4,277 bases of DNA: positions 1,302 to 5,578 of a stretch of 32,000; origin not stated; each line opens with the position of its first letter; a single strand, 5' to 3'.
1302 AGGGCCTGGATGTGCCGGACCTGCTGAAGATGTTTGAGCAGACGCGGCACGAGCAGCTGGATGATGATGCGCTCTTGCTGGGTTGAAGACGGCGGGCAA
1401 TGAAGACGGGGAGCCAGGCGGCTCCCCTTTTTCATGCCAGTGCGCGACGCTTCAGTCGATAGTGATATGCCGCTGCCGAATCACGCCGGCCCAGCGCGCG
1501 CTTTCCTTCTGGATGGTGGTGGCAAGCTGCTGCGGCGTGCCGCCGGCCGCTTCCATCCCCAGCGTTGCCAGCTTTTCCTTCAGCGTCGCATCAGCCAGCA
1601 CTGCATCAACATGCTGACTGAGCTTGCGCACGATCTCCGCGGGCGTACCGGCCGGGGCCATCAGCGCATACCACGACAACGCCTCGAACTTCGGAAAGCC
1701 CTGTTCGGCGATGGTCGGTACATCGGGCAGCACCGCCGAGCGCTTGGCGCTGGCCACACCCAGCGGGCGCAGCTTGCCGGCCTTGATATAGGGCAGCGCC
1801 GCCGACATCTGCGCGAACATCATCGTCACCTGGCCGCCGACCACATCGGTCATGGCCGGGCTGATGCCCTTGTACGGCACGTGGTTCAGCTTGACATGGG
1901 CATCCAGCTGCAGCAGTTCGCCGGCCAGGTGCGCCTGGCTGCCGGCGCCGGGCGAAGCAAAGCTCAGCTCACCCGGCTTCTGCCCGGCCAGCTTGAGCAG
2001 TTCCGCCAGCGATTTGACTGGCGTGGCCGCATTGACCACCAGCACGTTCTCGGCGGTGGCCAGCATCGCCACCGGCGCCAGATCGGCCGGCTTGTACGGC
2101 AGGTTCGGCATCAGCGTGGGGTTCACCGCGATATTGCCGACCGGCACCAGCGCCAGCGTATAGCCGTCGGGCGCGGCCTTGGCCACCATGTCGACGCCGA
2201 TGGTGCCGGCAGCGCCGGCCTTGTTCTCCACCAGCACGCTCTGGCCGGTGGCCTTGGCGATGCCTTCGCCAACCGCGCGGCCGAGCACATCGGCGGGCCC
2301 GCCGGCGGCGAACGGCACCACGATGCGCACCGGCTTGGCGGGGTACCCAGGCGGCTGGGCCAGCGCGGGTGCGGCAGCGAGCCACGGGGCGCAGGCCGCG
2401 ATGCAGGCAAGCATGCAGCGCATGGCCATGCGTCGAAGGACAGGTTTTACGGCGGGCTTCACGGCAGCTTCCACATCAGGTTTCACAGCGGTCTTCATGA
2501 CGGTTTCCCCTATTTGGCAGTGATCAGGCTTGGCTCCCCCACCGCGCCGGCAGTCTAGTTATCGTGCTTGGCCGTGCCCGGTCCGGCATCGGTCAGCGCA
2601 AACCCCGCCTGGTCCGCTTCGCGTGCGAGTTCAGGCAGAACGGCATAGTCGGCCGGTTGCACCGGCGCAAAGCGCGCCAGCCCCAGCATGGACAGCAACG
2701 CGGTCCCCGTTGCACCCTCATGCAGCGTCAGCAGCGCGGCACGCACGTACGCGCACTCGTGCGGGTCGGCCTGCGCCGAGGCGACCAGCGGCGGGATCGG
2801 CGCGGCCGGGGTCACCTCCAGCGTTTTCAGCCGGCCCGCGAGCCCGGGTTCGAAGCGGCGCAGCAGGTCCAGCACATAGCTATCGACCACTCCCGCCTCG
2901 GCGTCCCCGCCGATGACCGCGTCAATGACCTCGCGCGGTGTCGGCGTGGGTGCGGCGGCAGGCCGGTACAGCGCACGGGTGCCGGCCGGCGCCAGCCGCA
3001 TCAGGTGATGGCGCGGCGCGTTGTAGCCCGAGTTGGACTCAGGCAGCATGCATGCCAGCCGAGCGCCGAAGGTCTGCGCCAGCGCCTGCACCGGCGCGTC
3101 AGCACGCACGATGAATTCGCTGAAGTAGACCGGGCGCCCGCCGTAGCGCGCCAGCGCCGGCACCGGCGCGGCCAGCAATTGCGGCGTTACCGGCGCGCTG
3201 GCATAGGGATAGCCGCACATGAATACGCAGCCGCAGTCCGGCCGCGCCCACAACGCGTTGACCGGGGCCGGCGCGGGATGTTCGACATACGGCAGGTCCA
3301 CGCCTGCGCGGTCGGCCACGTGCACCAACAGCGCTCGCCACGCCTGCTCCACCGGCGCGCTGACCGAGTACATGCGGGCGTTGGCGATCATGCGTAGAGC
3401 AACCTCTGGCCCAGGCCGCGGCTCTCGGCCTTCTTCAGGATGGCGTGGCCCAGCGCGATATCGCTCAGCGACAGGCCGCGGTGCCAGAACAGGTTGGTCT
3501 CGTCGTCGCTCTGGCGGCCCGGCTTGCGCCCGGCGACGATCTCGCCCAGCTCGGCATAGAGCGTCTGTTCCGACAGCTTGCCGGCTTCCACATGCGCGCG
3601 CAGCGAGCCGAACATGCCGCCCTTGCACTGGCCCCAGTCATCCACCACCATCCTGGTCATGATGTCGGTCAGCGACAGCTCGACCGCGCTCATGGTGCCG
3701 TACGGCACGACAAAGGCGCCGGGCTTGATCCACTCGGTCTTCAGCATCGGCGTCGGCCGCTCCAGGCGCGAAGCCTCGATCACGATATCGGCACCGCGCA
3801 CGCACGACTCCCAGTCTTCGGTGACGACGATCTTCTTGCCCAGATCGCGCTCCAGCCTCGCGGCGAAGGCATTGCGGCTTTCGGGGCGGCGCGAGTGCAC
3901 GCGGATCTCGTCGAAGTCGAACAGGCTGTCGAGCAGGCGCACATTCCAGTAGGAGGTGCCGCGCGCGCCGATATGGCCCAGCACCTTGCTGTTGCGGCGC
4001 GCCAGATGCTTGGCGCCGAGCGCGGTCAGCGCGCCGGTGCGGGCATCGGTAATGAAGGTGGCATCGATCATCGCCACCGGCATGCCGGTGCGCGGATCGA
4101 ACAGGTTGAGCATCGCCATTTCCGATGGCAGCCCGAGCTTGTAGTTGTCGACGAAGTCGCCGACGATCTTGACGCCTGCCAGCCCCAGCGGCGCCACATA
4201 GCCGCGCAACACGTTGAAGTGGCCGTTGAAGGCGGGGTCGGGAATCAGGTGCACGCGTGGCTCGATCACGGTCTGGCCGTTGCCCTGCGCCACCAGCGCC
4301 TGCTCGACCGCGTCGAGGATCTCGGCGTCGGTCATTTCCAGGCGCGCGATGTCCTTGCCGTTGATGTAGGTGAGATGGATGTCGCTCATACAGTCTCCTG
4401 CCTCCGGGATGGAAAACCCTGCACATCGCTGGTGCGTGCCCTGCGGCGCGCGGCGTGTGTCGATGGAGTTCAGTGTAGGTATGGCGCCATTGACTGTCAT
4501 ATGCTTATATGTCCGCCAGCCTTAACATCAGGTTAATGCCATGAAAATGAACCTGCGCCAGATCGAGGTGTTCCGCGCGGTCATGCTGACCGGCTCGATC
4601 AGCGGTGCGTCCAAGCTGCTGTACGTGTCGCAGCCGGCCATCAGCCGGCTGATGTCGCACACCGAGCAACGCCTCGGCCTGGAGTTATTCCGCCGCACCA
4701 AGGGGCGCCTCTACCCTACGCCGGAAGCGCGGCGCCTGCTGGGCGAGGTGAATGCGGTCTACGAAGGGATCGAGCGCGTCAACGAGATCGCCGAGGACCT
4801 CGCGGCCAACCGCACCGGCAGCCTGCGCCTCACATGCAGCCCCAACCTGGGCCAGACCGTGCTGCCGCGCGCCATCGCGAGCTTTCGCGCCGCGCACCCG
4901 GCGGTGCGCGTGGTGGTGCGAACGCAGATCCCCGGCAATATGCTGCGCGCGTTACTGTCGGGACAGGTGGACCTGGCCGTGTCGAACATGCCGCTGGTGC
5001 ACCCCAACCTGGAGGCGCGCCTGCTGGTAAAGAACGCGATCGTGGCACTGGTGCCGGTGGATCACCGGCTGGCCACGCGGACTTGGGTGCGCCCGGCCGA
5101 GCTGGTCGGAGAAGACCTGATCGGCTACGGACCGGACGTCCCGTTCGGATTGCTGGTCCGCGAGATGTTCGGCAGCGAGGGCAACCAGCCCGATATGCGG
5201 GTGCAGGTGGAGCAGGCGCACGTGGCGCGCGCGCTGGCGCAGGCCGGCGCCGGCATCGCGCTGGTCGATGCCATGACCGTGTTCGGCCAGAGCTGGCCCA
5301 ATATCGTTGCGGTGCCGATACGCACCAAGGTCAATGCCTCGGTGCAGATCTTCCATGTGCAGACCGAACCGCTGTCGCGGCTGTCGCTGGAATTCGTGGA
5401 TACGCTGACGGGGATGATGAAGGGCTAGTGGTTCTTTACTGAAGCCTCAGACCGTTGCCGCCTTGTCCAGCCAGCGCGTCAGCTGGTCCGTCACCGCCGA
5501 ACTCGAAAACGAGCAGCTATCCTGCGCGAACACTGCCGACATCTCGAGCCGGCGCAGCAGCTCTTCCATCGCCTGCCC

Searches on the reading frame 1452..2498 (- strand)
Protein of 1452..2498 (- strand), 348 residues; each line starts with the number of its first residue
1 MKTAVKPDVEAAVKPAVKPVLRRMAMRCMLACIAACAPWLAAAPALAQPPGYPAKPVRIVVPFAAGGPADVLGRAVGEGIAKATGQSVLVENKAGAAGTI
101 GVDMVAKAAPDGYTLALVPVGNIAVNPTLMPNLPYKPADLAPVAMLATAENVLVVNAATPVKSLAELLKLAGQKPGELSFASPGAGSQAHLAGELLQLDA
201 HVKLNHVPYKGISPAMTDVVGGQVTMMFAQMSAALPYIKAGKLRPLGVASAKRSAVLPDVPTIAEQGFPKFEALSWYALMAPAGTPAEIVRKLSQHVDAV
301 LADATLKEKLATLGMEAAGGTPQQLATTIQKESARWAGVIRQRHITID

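Call 40: search_protein_families(library=pfam, proteins=[window:1452-2498:-], max_evalue=0.0001)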
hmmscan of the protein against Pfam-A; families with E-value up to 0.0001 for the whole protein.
window:1452-2498:- (348 aa): 1 family
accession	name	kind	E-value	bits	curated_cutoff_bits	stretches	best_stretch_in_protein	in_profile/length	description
PF03401.19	TctC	-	2.4e-77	260.6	27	1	74-343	3-272/274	Tripartite tricarboxylate transporter family receptor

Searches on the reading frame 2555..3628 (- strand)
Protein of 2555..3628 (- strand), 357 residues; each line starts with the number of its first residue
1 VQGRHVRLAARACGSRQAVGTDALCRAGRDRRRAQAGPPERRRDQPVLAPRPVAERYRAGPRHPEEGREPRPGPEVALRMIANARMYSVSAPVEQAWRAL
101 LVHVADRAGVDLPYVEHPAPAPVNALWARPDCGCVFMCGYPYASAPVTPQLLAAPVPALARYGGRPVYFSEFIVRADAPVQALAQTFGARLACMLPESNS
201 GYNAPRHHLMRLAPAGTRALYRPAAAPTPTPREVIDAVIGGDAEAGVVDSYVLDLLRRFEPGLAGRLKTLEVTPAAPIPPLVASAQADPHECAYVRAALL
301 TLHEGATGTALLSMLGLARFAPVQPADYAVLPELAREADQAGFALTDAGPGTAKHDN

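Call 40: search_protein_families(library=pfam, proteins=[window:2555-3628:-], max_evalue=0.0001)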
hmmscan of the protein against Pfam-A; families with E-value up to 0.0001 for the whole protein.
window:2555-3628:- (357 aa): 1 family
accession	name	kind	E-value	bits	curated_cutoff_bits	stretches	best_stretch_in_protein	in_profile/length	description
PF12974.12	Phosphonate-bd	-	5.1e-27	95.2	27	1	94-328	13-242/242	ABC transporter, phosphonate, periplasmic substrate-binding protein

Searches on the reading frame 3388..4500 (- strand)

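Call 40: search_protein_families(library=pfam, proteins=[window:3388-4500:-], max_evalue=0.0001)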
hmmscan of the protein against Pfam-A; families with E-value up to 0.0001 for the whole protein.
window:3388-4500:- (370 aa): 1 family
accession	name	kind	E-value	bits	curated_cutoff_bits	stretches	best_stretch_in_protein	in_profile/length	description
PF02423.21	OCD_Mu_crystall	-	5.1e-56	190.4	24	1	53-360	13-312/314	Ornithine cyclodeaminase/mu-crystallin family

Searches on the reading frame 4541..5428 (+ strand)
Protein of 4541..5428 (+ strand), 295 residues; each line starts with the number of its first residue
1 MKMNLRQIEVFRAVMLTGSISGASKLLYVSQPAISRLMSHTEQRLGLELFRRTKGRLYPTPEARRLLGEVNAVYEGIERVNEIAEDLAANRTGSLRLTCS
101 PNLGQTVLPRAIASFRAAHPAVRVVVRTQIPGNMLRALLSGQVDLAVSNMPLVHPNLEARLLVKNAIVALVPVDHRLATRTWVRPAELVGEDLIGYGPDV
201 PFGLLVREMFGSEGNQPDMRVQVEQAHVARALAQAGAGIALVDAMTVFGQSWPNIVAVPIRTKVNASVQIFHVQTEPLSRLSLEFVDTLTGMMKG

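Call 40: search_protein_families(library=pfam, proteins=[window:4541-5428:+], max_evalue=0.0001)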
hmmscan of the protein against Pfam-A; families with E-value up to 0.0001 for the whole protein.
window:4541-5428:+ (295 aa): 2 families
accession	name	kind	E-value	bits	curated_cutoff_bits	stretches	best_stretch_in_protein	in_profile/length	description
PF03466.25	LysR_substrate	-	2.8e-38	131.8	28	1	91-291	4-206/209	LysR substrate binding domain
PF00126.33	HTH_1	-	5e-17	62.1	26.6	1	5-64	1-60/60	Bacterial regulatory helix-turn-helix protein, lysR family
